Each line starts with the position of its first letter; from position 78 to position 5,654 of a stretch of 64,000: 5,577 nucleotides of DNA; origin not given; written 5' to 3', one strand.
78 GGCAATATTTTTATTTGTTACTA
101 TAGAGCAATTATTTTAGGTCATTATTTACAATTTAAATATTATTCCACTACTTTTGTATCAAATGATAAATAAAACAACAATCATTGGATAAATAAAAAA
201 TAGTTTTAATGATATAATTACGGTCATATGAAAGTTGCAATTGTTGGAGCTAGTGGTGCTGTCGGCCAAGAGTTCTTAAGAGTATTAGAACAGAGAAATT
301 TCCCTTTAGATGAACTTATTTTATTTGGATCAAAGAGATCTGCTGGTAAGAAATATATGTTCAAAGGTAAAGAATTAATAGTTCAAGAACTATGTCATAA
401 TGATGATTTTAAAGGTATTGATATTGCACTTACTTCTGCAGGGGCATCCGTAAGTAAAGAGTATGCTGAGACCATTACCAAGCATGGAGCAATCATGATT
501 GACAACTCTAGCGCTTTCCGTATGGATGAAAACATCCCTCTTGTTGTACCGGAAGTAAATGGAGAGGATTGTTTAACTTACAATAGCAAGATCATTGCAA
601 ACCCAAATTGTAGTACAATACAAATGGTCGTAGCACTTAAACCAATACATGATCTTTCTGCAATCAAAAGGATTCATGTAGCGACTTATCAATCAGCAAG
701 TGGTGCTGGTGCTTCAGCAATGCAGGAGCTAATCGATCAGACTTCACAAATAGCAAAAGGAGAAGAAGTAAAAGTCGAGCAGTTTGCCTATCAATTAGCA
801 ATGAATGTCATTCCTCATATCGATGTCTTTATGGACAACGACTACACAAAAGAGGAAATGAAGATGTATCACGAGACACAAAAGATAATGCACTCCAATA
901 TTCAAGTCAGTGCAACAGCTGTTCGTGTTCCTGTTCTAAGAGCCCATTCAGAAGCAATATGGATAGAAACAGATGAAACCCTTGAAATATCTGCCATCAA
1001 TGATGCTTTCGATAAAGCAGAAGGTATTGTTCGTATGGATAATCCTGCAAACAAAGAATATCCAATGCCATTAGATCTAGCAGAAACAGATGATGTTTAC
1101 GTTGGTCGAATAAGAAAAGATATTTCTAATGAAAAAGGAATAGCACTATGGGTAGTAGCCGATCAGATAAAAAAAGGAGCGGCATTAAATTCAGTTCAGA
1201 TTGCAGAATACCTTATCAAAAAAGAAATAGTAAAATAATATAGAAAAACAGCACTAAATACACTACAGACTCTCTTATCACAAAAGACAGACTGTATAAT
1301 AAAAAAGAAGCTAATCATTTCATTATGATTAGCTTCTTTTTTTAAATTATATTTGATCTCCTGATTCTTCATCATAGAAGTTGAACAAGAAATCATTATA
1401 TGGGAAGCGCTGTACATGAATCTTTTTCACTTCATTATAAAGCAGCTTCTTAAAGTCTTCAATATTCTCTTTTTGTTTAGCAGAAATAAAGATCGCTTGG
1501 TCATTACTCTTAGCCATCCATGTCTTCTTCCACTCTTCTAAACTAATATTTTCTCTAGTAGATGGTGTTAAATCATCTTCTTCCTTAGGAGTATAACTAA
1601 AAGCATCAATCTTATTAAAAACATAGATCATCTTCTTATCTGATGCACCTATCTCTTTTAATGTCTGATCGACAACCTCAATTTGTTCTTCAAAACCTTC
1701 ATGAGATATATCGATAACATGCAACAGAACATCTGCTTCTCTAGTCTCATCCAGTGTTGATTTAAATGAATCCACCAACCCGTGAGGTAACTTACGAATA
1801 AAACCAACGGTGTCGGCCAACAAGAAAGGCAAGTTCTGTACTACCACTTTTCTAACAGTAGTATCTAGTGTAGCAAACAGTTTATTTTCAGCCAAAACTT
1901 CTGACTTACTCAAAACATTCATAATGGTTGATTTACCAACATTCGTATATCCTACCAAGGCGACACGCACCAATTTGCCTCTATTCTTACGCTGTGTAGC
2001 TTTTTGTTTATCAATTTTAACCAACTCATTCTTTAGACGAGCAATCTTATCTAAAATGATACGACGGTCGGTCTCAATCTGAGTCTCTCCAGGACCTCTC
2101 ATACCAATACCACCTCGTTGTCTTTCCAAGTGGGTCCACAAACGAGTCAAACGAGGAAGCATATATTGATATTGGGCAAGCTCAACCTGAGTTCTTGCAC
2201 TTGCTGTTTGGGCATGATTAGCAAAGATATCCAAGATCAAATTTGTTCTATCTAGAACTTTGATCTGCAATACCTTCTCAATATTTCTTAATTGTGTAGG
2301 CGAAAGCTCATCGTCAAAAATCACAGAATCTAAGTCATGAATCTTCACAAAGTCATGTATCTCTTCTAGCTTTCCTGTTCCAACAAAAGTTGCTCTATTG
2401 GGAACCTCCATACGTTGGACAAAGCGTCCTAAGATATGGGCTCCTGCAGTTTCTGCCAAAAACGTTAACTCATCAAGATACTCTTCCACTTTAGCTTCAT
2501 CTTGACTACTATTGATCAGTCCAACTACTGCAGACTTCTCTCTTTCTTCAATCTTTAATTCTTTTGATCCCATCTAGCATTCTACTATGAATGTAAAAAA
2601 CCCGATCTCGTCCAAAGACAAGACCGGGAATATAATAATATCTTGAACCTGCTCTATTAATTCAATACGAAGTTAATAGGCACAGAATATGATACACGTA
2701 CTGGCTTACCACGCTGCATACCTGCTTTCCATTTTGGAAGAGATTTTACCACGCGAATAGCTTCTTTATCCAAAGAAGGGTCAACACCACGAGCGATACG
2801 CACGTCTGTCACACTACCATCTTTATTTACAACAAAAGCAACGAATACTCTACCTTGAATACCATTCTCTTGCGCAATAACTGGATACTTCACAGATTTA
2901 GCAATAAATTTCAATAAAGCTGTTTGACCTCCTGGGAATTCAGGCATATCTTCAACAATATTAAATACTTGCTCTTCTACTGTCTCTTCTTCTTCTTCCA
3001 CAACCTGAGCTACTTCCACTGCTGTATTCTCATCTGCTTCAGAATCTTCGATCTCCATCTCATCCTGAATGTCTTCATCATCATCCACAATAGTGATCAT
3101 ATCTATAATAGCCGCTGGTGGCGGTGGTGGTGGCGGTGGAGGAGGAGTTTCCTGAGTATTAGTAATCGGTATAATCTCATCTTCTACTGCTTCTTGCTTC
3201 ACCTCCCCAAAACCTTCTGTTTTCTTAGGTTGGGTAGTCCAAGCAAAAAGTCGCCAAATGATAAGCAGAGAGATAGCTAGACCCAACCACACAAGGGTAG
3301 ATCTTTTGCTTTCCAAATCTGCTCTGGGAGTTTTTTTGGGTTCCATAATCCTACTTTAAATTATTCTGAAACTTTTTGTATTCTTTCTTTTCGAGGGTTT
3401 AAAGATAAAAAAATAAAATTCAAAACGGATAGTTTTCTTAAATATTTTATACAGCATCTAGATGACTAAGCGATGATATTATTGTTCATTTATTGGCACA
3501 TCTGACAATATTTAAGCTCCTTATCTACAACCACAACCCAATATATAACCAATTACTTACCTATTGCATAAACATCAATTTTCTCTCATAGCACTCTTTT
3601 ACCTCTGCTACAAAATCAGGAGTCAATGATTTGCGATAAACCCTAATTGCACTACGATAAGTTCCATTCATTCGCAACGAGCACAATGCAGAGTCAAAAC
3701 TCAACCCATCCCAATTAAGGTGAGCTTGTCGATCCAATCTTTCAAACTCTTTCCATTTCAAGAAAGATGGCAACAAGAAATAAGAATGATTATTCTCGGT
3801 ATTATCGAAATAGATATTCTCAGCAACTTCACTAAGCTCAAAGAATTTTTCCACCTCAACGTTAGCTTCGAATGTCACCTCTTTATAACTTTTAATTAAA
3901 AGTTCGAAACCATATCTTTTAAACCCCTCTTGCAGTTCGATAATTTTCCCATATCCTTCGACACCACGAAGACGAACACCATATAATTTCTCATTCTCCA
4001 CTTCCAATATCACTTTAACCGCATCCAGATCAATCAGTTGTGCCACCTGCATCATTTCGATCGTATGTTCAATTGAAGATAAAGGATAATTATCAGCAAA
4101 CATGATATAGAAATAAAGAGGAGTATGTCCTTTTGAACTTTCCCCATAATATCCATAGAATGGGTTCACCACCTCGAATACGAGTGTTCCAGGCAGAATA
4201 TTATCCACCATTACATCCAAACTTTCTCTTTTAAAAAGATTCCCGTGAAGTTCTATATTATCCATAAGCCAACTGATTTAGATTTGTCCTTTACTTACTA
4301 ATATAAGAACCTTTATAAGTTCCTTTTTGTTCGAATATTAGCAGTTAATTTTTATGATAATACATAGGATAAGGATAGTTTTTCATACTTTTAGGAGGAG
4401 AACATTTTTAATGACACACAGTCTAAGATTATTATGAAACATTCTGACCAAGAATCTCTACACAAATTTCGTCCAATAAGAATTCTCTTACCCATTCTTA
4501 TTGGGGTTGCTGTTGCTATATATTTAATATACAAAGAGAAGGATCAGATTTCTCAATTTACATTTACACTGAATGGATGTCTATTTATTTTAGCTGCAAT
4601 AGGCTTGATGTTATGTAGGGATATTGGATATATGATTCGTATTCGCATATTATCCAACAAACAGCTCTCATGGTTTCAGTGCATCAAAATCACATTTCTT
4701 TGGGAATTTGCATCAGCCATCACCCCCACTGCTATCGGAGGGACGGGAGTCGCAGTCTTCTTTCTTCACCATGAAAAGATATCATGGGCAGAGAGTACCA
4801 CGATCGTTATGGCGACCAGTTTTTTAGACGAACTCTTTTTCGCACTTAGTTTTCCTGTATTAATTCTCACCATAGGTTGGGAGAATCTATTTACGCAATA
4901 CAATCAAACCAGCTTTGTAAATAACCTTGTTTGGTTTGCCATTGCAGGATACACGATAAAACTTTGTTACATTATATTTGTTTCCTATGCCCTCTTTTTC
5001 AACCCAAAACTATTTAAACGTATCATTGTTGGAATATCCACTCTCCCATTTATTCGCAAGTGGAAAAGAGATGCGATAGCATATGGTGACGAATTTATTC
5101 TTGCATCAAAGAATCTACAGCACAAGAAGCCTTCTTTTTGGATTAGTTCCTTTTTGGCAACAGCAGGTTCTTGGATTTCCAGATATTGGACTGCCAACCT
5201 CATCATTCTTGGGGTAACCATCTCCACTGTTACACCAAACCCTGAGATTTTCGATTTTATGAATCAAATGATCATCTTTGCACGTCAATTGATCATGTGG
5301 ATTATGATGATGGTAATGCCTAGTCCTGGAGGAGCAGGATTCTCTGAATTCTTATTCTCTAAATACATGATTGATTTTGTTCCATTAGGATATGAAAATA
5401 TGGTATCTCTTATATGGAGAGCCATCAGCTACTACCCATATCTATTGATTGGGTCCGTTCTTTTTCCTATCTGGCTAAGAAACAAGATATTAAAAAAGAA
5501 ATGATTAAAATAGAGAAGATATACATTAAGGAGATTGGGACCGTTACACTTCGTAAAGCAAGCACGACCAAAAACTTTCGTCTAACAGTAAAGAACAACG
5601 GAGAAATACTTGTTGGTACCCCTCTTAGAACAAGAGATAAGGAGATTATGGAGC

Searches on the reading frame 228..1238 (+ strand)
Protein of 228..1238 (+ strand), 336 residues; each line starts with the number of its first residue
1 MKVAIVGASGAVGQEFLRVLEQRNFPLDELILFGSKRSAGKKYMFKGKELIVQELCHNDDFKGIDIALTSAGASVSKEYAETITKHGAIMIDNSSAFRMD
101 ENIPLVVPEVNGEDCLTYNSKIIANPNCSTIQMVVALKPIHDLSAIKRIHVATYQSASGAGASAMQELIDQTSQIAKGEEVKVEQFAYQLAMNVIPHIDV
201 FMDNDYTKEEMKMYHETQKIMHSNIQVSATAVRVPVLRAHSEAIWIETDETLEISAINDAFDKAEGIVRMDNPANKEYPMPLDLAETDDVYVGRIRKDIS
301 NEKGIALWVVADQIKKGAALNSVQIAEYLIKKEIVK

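Call 73: search_protein_families(library=pfam, proteins=[window:228-1238:+], max_evalue=0.00001)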
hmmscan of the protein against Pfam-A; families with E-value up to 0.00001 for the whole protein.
window:228-1238:+ (336 aa): 2 families
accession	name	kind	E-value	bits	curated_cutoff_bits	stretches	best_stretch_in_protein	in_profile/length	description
PF02774.23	Semialdhyde_dhC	-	5.4e-55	186.8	26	1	137-314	1-182/184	Semialdehyde dehydrogenase, dimerisation domain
PF01118.30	Semialdhyde_dh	-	1e-37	129.6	26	1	2-114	1-117/121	Semialdehyde dehydrogenase, NAD binding domain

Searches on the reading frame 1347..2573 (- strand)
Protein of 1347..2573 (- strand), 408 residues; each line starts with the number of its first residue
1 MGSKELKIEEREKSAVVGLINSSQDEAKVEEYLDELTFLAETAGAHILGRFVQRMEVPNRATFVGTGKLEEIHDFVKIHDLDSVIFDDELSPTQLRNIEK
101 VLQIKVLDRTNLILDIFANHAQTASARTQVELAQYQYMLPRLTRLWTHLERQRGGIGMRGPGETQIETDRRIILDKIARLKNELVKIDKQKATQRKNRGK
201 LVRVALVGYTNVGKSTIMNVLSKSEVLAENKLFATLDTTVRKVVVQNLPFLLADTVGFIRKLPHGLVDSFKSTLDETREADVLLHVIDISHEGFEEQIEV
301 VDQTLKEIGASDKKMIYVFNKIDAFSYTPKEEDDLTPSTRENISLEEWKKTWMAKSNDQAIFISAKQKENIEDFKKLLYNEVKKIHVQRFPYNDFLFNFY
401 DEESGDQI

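Call 73: search_protein_families(library=pfam, proteins=[window:1347-2573:-], max_evalue=0.00001)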
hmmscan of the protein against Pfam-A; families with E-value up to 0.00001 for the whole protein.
window:1347-2573:- (408 aa): 6 families
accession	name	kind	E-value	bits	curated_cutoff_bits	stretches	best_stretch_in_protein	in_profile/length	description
PF13167.11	GTP-bdg_N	-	2.1e-33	115.2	25.4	1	30-118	1-89/89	GTP-binding GTPase N-terminal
PF16360.10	GTP-bdg_M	-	2.1e-32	111.9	29.5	1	120-198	1-79/79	GTP-binding GTPase Middle Region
PF01926.29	MMR_HSR1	-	5.7e-24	84.9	21.9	1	203-321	1-113/113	50S ribosome-binding GTPase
PF00009.33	GTP_EFTU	-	1.3e-06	28.6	26.5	0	268-381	81-185/188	Elongation factor Tu GTP binding domain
PF04670.18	Gtr1_RagA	-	7.7e-06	25.9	22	0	204-331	2-130/232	Gtr1/RagA G protein conserved region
PF02421.24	FeoB_N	-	8.1e-06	25.9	27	0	203-326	2-119/156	Ferrous iron transport protein B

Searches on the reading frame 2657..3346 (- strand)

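Call 73: search_protein_families(library=pfam, proteins=[window:2657-3346:-], max_evalue=0.00001)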
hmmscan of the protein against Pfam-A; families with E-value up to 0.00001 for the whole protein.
window:2657-3346:- (229 aa): 1 family
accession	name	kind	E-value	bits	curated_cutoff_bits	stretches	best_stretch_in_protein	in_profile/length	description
PF03544.19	TonB_C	-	7.4e-24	84.4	24.6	1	152-228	3-79/79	Gram-negative bacterial TonB protein C-terminal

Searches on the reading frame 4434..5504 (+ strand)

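Call 73: search_protein_families(library=pfam, proteins=[window:4434-5504:+], max_evalue=0.00001)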
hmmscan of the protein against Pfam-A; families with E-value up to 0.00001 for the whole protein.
window:4434-5504:+ (356 aa): 1 family
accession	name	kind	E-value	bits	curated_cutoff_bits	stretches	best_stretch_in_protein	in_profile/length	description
PF03706.18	LPG_synthase_TM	-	2.3e-23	83.6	33.4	1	21-340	5-302/302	Lysylphosphatidylglycerol synthase TM region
